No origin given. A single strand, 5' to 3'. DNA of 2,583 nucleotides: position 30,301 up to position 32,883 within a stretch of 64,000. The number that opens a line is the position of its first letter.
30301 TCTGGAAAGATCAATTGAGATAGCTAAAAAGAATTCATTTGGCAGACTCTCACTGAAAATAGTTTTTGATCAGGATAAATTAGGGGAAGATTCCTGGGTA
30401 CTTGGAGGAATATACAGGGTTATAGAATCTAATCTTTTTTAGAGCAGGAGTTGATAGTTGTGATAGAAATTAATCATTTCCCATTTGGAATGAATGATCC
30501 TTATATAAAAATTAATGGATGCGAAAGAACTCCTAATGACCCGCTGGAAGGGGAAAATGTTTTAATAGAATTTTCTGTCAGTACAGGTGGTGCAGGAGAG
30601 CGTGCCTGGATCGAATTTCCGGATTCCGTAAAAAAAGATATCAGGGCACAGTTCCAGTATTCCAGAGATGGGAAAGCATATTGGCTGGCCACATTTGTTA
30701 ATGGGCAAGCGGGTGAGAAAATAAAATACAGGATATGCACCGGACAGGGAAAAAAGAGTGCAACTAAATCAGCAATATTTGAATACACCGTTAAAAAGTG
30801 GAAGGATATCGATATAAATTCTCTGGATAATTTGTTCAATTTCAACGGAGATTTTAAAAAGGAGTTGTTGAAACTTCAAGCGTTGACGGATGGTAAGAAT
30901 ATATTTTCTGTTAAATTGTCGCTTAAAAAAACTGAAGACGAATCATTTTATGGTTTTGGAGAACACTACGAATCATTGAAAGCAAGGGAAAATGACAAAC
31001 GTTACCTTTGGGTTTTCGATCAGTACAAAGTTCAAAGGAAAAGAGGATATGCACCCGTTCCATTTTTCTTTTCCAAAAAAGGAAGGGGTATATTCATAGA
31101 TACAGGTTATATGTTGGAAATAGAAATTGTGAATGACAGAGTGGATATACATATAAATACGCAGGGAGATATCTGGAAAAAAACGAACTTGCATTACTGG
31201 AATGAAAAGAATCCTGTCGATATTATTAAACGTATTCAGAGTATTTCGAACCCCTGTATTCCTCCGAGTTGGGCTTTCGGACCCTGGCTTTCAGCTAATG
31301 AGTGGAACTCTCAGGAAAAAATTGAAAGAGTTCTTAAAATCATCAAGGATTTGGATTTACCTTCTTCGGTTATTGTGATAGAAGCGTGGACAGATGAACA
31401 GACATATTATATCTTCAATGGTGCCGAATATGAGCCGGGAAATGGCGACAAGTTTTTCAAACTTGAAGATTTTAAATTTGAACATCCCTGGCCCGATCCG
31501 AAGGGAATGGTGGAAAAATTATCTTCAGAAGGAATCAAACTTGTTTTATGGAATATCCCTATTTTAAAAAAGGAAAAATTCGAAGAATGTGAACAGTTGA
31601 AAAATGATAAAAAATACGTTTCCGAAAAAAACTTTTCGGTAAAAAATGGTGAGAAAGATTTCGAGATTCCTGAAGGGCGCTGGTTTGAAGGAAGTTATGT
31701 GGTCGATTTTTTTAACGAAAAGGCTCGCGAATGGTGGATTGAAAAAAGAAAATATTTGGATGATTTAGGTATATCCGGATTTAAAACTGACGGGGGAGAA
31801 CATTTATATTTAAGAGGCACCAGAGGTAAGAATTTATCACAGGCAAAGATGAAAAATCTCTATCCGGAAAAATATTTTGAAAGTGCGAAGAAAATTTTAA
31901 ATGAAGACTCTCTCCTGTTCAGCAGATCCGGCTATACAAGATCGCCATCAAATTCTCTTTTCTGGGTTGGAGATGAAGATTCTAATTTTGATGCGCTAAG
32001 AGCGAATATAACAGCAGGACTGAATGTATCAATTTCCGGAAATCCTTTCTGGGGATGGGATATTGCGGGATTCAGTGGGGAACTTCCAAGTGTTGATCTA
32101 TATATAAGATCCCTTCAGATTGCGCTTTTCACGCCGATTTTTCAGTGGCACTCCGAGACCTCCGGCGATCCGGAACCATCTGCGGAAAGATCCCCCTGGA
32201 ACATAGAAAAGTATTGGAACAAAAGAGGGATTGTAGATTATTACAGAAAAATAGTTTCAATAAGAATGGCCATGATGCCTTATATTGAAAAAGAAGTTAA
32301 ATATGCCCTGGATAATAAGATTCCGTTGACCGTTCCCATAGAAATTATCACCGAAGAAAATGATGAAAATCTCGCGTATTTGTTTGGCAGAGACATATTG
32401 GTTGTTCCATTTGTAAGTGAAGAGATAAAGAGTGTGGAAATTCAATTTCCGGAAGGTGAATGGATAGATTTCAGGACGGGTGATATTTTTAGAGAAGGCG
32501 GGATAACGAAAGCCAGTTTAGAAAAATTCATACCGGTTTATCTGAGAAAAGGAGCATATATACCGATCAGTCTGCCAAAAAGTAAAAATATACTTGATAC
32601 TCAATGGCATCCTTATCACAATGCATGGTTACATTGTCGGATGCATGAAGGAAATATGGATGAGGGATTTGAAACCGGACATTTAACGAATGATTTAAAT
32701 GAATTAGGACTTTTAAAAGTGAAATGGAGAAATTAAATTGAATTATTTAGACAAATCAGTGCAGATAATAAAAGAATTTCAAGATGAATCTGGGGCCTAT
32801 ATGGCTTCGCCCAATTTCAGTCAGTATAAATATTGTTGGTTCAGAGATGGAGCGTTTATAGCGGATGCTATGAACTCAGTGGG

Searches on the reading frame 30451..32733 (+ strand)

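Call 66: search_protein_families(library=pfam, proteins=[window:30451-32733:+], max_evalue=0.00001)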
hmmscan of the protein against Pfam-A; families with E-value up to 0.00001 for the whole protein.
window:30451-32733:+ (761 aa): 4 families
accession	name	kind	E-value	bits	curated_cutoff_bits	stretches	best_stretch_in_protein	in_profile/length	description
PF01055.32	Glyco_hydro_31_2nd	-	5.1e-57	194.1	23.5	1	269-612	2-325/328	Glycosyl hydrolases family 31 TIM-barrel domain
PF13802.12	Gal_mutarotas_2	-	4.2e-12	47.2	27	1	96-219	53-178/184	Glycosyl hydrolase 31 N-terminal galactose mutarotase-like domain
PF21365.3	Glyco_hydro_31_3rd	-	1.1e-11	45.5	24.4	1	638-703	20-86/87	Glycosyl hydrolase family 31 C-terminal domain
PF22681.2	Lmo2446-like_N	-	2.1e-10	41.1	29.7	1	9-78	2-72/72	Lmo2446-like, N-terminal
